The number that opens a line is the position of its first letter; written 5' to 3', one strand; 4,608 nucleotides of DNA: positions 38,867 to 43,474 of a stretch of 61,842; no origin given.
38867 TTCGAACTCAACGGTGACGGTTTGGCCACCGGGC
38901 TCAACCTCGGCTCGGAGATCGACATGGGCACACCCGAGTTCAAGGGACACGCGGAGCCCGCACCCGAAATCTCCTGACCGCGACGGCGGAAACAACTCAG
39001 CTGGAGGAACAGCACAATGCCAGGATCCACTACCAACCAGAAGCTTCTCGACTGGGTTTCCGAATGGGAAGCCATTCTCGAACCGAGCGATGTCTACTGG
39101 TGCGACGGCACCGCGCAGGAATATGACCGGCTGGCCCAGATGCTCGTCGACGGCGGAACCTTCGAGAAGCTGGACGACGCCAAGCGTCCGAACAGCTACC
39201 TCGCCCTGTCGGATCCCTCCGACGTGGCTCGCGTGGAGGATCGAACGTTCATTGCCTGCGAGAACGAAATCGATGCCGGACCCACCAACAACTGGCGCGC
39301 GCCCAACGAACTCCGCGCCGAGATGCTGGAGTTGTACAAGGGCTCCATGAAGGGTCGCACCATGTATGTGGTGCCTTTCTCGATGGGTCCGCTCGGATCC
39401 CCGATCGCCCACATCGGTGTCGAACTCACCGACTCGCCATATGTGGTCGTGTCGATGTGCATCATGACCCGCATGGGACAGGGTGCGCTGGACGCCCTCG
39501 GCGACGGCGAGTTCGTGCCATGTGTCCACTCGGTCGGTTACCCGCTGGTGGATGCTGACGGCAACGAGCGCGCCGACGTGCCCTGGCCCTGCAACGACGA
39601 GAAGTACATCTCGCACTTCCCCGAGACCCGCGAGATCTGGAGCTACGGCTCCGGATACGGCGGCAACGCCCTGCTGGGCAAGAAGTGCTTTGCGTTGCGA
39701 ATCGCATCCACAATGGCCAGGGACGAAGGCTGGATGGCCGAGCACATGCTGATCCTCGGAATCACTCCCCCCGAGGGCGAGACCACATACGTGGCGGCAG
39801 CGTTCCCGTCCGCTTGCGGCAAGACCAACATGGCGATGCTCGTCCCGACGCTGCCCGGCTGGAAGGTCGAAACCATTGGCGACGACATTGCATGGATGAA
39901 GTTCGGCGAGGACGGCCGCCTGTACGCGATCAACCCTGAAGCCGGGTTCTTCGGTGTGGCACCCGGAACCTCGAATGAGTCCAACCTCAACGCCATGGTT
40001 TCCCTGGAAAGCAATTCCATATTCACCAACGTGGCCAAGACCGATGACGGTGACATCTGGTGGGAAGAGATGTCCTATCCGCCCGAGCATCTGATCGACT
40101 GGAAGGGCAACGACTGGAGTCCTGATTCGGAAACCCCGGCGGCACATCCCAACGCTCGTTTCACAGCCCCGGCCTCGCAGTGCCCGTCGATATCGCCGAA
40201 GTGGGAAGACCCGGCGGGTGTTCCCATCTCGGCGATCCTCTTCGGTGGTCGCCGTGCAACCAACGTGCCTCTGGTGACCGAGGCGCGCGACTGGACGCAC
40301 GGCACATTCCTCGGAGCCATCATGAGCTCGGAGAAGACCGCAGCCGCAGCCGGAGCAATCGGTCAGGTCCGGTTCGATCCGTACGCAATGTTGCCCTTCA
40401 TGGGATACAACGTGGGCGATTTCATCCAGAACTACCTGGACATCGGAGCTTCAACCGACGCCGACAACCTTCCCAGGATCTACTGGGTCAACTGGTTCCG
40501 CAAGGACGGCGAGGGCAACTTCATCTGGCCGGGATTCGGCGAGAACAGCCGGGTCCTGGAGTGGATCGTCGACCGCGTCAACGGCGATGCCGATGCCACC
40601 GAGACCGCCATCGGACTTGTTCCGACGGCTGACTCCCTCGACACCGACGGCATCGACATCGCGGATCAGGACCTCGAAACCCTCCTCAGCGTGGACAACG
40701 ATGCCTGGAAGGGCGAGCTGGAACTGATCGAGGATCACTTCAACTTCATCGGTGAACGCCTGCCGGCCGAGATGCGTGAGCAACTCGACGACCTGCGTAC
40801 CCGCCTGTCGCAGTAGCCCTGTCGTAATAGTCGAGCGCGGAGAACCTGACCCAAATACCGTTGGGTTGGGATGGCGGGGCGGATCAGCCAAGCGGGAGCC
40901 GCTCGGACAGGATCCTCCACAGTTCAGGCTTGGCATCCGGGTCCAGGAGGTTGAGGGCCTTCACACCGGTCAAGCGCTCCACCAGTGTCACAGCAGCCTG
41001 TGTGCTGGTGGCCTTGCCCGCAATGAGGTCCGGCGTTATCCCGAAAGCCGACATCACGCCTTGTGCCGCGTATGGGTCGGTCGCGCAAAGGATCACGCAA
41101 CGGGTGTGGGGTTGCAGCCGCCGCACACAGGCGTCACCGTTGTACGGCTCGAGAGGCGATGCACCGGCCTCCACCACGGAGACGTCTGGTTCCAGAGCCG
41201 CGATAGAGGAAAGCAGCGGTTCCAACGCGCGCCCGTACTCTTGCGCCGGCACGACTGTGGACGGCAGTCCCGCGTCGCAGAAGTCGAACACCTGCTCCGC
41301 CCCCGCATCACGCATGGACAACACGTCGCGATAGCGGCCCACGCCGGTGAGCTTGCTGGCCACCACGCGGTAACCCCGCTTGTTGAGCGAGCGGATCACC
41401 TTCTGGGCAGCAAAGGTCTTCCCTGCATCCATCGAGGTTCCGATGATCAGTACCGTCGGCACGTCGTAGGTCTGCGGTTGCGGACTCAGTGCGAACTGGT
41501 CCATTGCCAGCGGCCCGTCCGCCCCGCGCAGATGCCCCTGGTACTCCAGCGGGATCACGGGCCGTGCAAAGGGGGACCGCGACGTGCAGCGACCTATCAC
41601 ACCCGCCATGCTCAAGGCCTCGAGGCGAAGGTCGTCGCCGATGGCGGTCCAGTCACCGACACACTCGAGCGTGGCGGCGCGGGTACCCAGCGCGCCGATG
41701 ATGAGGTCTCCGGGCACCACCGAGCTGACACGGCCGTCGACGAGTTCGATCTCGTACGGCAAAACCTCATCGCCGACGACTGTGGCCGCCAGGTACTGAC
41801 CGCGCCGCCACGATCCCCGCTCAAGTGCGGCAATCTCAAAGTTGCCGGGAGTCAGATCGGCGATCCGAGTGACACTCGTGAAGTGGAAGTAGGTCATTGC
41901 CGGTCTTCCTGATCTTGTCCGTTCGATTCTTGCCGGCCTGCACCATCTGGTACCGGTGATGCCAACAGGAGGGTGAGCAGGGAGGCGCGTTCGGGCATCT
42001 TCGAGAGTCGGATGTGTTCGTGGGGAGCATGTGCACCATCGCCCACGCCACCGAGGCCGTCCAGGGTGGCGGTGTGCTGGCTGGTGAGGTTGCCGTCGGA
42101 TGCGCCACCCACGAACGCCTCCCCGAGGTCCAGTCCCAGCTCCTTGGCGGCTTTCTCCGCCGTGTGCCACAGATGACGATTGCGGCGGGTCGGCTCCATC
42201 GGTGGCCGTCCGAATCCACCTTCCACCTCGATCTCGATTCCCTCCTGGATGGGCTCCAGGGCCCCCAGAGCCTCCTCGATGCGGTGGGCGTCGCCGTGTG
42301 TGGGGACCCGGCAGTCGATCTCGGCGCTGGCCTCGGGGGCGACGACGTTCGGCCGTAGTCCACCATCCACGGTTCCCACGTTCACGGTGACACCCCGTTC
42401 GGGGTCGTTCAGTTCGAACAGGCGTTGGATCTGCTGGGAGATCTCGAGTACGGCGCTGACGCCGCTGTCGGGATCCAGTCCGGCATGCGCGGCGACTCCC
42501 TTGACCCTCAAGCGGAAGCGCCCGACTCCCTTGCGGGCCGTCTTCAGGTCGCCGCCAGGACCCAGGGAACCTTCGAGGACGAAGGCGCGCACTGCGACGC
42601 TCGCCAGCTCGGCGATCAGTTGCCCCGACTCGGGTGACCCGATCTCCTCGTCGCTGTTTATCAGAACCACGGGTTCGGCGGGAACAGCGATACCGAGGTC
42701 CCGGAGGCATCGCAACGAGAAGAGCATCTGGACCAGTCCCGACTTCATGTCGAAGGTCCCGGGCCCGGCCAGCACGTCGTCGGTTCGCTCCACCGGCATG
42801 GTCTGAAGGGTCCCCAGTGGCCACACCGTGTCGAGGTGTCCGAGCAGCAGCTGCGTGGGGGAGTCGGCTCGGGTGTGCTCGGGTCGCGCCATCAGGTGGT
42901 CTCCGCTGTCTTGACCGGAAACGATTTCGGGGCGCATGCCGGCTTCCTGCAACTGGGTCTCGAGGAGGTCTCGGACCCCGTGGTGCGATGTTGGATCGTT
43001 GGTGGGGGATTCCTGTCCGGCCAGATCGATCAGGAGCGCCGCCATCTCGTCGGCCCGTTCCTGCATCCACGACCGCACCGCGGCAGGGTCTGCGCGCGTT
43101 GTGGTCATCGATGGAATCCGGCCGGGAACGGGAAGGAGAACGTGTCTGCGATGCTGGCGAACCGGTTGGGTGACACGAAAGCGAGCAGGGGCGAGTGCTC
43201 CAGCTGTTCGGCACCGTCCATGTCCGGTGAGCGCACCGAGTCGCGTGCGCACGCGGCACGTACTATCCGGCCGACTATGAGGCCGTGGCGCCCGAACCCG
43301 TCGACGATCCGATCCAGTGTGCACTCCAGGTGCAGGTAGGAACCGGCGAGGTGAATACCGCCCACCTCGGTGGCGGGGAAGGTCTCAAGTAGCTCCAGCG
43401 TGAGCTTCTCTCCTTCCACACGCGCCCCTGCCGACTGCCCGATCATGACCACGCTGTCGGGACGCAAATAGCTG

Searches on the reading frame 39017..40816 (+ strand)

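Call 68: search_protein_families(library=ncbifam, proteins=[window:39017-40816:+], max_evalue=1e-10)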
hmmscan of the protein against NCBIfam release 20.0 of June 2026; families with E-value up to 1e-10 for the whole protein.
window:39017-40816:+ (599 aa): 1 family
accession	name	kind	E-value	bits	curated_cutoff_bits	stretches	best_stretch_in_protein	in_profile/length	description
NF003253.0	PRK04210.1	equivalog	9.3e-293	972.2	504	1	4-598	17-608/612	phosphoenolpyruvate carboxykinase (GTP)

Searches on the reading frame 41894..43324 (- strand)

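Call 68: search_protein_families(library=ncbifam, proteins=[window:41894-43324:-], max_evalue=1e-10)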
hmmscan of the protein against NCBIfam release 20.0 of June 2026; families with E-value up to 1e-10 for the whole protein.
window:41894-43324:- (476 aa): 16 families
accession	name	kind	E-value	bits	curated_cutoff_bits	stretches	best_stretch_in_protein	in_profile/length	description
NF005602.0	PRK07338.1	equivalog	2.4e-69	233.9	357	1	151-455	89-397/409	hydrolase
NF004788.0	PRK06133.1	subfamily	4.6e-59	200.4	349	1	75-454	27-410/417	glutamate carboxypeptidase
NF005678.0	PRK07473.1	equivalog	8.6e-58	196.1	386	1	93-455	12-373/376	M20/M25/M40 family metallo-hydrolase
TIGR01910.1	DapE-ArgE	subfamily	3.9e-22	79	217.6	1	104-446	10-370/373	ArgE/DapE family deacylase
NF006399.0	PRK08651.1-2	equivalog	3.7e-18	65.7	381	1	92-304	4-215/405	succinyl-diaminopimelate desuccinylase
TIGR01892.1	AcOrn-deacetyl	equivalog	9.3e-17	61.1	297.7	1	113-450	16-361/365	acetylornithine deacetylase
NF005710.0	PRK07522.1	subfamily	4.8e-15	55.6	412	1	113-356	27-282/391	acetylornithine deacetylase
TIGR01900.1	dapE-gram_pos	equivalog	1.3e-14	53.9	304.2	1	116-368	24-269/351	succinyl-diaminopimelate desuccinylase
NF009557.0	PRK13009.1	equivalog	3.3e-14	52.8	284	1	113-445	21-362/377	succinyl-diaminopimelate desuccinylase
TIGR01891.1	amidohydrolases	subfamily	8.5e-13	48.2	153.75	1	267-437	172-353/366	amidohydrolase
NF005913.0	PRK07906.1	subfamily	1.9e-12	46.6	382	0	95-232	21-161/442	hypothetical protein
TIGR01883.1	PepT-like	hypoth_equivalog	4.2e-12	45.7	274.25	1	139-448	47-354/361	peptidase T-like protein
NF006365.0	PRK08588.1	subfamily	1.3e-11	44.5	289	1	118-411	30-332/383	succinyl-diaminopimelate desuccinylase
NF005306.0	PRK06837.1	subfamily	1.9e-11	43.5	376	0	159-344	101-297/427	ArgE/DapE family deacylase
TIGR01880.1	Ac-peptdase-euk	subfamily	3.2e-11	42.6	338.6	1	188-410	109-348/401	N-acyl-aliphatic-L-amino acid amidohydrolase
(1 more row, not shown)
